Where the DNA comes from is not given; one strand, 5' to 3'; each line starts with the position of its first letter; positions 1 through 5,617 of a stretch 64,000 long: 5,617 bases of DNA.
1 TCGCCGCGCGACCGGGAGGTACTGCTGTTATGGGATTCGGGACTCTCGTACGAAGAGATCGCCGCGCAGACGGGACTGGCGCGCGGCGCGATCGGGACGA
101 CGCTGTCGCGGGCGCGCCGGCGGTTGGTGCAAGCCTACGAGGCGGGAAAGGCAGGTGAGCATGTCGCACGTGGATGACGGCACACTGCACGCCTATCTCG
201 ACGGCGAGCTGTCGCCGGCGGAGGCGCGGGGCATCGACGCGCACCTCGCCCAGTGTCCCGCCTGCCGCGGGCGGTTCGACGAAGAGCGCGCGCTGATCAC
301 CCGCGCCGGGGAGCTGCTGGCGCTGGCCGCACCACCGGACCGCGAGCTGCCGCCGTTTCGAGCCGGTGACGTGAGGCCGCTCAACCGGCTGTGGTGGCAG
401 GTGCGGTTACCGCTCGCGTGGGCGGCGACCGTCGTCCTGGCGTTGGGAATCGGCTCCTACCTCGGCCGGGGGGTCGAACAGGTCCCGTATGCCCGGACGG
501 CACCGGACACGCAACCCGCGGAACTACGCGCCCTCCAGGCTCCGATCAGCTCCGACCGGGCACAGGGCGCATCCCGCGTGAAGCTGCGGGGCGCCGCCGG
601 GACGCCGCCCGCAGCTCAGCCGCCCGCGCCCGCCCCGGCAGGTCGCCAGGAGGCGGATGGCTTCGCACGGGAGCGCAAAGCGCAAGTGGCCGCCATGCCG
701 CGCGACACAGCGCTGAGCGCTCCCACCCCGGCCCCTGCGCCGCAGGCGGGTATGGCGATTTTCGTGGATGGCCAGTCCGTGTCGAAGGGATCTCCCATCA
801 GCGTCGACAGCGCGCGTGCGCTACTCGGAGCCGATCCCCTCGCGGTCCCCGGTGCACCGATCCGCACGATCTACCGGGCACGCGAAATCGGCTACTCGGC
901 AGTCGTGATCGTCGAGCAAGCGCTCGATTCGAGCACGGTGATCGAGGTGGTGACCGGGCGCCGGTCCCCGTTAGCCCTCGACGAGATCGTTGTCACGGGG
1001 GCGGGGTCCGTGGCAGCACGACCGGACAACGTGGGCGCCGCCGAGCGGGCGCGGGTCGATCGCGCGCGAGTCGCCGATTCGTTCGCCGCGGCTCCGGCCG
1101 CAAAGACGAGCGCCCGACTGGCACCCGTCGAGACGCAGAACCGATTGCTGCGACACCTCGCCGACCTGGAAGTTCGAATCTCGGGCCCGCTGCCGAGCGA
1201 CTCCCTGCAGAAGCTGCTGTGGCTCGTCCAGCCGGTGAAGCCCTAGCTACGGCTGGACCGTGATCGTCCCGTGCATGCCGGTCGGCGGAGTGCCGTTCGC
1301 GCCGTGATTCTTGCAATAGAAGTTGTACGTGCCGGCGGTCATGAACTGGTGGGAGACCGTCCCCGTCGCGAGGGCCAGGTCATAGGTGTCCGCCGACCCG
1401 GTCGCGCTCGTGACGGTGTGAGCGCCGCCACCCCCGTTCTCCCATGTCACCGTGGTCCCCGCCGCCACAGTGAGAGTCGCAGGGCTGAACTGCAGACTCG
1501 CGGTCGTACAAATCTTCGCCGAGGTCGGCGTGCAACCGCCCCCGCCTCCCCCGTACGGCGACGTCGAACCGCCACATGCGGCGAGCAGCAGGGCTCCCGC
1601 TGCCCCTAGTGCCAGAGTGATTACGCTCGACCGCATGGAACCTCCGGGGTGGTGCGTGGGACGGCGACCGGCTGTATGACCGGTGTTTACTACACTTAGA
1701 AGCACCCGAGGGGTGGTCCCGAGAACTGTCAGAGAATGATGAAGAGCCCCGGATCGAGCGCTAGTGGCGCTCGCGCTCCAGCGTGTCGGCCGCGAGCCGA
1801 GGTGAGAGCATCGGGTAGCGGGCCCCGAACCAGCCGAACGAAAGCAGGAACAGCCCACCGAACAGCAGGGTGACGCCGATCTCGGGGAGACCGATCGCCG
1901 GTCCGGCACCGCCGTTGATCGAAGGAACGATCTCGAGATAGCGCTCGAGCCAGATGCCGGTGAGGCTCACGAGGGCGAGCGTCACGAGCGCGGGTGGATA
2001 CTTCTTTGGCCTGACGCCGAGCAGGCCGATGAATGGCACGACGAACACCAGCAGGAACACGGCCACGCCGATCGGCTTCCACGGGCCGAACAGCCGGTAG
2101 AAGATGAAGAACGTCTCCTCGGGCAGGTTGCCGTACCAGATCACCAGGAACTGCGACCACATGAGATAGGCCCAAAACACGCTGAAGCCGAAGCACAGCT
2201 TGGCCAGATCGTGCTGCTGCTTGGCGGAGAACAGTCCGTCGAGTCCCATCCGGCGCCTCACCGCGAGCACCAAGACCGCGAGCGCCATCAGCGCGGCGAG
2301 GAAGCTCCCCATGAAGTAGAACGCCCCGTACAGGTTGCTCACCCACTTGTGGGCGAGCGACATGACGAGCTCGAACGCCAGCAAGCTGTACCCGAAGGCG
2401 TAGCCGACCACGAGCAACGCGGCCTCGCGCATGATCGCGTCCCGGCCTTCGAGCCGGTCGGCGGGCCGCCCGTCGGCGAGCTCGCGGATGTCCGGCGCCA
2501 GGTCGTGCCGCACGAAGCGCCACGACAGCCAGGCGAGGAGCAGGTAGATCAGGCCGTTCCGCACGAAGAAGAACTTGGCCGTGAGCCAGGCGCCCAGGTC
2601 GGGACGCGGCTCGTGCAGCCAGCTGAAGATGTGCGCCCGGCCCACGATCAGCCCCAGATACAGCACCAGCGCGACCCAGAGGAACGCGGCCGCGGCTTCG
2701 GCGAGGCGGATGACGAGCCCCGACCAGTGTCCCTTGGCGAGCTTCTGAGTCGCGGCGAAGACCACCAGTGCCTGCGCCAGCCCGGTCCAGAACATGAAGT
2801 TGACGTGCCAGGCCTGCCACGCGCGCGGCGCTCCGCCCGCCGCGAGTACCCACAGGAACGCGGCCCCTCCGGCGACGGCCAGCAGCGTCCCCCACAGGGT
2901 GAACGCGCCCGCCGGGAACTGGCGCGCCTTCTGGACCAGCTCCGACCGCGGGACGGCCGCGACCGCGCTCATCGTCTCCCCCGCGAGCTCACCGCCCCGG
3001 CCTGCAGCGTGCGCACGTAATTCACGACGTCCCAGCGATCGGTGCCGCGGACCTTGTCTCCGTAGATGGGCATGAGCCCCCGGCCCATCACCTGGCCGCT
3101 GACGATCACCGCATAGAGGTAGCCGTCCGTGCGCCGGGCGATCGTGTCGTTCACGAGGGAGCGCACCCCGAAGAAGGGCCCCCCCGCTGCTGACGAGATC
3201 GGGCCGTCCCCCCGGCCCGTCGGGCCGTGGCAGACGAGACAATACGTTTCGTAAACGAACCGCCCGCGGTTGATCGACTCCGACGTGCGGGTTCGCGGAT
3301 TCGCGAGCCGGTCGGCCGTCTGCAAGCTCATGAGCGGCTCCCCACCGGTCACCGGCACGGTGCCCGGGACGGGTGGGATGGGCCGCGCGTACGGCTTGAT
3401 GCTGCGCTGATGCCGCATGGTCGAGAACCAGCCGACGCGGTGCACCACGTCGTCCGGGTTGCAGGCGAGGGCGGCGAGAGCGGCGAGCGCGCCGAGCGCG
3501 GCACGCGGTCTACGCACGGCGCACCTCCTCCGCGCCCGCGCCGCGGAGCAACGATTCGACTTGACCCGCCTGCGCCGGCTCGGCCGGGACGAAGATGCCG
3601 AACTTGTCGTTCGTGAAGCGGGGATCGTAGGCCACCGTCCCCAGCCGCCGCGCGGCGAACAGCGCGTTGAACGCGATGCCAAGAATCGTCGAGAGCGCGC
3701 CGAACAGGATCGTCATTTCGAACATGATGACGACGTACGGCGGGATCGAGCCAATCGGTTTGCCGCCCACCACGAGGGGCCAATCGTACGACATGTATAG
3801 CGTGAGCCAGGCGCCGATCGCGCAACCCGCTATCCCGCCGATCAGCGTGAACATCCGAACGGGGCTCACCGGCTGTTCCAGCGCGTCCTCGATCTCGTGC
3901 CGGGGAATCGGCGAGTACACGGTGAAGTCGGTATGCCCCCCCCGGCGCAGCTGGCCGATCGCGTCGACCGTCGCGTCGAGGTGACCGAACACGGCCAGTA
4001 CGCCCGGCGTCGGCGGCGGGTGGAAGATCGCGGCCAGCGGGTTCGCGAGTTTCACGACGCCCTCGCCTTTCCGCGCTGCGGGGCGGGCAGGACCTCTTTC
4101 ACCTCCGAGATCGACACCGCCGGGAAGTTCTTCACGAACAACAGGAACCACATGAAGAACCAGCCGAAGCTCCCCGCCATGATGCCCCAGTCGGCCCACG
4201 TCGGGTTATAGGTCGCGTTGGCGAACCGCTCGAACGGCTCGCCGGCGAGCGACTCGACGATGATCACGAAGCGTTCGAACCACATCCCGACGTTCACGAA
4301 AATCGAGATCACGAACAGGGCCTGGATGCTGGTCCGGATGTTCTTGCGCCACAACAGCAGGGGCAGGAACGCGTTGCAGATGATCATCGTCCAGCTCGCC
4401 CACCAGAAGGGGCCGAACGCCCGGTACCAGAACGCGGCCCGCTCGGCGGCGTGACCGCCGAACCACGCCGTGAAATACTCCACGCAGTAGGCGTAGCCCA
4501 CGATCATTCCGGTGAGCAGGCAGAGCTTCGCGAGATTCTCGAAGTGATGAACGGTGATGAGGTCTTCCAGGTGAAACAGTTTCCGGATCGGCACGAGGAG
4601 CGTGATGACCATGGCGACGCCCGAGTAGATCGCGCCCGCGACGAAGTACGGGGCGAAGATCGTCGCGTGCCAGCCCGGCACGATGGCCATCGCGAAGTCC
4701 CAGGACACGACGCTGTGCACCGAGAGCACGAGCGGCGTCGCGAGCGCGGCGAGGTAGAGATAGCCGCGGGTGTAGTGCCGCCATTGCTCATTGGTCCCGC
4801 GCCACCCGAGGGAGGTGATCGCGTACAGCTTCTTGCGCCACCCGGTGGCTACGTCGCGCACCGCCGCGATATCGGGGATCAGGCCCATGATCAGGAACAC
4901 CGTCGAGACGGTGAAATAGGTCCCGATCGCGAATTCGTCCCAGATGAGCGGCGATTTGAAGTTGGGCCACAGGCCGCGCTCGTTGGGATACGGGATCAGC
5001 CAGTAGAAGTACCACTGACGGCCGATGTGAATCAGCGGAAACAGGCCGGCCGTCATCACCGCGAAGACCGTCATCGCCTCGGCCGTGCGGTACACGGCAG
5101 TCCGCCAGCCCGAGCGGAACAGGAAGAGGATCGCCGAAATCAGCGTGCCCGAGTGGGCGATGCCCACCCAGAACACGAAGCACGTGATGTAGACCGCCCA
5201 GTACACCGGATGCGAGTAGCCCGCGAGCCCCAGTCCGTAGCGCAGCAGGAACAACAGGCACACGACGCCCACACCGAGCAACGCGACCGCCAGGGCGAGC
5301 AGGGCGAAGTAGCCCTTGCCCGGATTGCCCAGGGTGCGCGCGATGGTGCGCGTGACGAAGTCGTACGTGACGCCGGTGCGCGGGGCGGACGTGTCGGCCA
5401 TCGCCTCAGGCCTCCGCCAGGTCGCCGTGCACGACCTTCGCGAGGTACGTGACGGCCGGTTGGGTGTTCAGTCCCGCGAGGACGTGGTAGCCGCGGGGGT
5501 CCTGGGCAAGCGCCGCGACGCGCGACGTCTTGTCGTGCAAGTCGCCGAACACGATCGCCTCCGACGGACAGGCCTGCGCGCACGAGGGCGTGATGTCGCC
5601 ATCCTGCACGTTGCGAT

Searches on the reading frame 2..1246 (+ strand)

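Call 22: search_protein_families(library=pfam, proteins=[window:2-1246:+], max_evalue=0.00001)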
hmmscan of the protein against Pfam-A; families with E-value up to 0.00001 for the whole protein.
window:2-1246:+ (414 aa): 1 family
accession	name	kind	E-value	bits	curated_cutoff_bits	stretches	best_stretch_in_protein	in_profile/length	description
PF13490.11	zf-HC2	-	1.6e-11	44.5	22.2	1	62-89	8-35/35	Putative zinc-finger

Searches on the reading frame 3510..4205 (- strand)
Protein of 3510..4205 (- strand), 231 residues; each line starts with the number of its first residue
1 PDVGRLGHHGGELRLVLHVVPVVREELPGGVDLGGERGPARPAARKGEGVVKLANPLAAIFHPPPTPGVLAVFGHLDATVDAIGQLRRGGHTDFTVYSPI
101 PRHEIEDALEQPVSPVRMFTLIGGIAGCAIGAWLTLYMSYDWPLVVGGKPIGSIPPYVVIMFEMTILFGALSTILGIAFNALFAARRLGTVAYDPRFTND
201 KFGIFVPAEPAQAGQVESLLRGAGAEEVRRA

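Call 22: search_protein_families(library=pfam, proteins=[window:3510-4205:-], max_evalue=0.00001)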
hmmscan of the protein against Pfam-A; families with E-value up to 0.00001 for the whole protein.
window:3510-4205:- (231 aa): 1 family
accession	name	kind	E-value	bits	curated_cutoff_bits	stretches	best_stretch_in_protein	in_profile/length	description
PF11821.13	ActD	-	2.6e-46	157.8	25.7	1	68-229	2-169/170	Alternative complex III, ActD subunit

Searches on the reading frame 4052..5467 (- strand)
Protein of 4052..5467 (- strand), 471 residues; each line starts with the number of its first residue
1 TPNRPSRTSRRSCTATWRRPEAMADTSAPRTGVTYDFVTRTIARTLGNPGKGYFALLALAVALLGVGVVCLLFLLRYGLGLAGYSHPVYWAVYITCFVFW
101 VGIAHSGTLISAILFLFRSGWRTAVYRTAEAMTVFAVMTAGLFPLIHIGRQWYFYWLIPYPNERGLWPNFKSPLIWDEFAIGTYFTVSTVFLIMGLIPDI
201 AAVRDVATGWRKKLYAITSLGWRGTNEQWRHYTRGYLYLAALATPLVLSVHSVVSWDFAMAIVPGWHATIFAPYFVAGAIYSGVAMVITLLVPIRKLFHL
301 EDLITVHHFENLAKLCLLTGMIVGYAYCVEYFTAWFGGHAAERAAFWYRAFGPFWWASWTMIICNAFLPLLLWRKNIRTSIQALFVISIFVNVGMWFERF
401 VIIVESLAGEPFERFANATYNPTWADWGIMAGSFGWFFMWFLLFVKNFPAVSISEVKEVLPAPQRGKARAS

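Call 22: search_protein_families(library=pfam, proteins=[window:4052-5467:-], max_evalue=0.00001)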
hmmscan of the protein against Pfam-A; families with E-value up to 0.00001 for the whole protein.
window:4052-5467:- (471 aa): 1 family
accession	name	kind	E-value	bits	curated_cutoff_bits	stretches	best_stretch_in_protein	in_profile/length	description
PF03916.19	NrfD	-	1.8e-22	80.9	25.8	1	84-406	5-308/313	Polysulphide reductase, NrfD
